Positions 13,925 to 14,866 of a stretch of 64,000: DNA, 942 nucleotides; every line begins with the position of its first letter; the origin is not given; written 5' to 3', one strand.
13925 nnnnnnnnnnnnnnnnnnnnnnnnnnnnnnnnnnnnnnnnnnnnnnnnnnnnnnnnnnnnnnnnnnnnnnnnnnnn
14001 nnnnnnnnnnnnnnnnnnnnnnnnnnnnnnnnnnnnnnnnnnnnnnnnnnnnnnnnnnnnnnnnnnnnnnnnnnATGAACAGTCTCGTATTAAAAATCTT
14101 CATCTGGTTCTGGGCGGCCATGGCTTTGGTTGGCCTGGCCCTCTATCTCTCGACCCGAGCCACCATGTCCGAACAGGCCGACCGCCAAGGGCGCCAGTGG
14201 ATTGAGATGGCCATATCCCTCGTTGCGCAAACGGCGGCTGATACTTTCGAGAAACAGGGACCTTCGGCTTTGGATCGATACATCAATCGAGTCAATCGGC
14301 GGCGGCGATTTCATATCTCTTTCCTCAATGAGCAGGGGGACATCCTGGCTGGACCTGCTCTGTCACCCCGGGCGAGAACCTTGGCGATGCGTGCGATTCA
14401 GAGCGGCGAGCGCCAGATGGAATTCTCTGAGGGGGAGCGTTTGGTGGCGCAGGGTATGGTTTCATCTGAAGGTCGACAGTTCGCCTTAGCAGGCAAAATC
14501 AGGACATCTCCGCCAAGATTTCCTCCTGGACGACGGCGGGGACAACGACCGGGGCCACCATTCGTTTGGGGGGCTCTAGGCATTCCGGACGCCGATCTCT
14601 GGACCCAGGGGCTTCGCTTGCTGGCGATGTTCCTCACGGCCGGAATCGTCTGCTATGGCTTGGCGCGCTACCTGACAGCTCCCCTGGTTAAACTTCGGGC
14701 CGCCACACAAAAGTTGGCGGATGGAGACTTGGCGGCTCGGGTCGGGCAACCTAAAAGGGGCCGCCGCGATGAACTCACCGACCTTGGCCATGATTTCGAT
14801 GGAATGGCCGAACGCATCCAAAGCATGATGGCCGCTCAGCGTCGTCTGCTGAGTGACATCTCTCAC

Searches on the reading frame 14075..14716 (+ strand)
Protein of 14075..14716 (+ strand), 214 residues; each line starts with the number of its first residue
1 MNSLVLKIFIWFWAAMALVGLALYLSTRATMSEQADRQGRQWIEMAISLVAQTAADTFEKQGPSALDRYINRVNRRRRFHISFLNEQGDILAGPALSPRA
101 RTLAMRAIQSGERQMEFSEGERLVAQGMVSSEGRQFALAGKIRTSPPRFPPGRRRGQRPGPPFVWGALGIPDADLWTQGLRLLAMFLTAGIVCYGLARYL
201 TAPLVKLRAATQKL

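Call 57: search_protein_families(library=ncbifam, proteins=[window:14075-14716:+], max_evalue=0.01)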
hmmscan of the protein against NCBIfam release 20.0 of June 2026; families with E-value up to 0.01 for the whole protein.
seq(214 aa): 1 family
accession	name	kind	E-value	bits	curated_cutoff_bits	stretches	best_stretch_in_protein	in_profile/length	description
NF045900.1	HisKinCpxALeg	equivalog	3.3e-13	49.2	800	2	1-139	1-136/451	two-component system sensor histidine kinase CpxA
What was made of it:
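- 14075..15538 (+): CpxA-like sensor histidine kinase: two transmembrane segments, a periplasmic domain, then HAMP, HisKA and HATPase domains. The N-terminal 214 aa hit only the CpxA (Legionella-type) model, E 3e-13 (call 57).
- On Cpx envelope-stress system (CpxA/CpxR/CpxP): The N-terminal 214 aa hit only the Legionella-type CpxA model, E 3e-13 (call 57).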
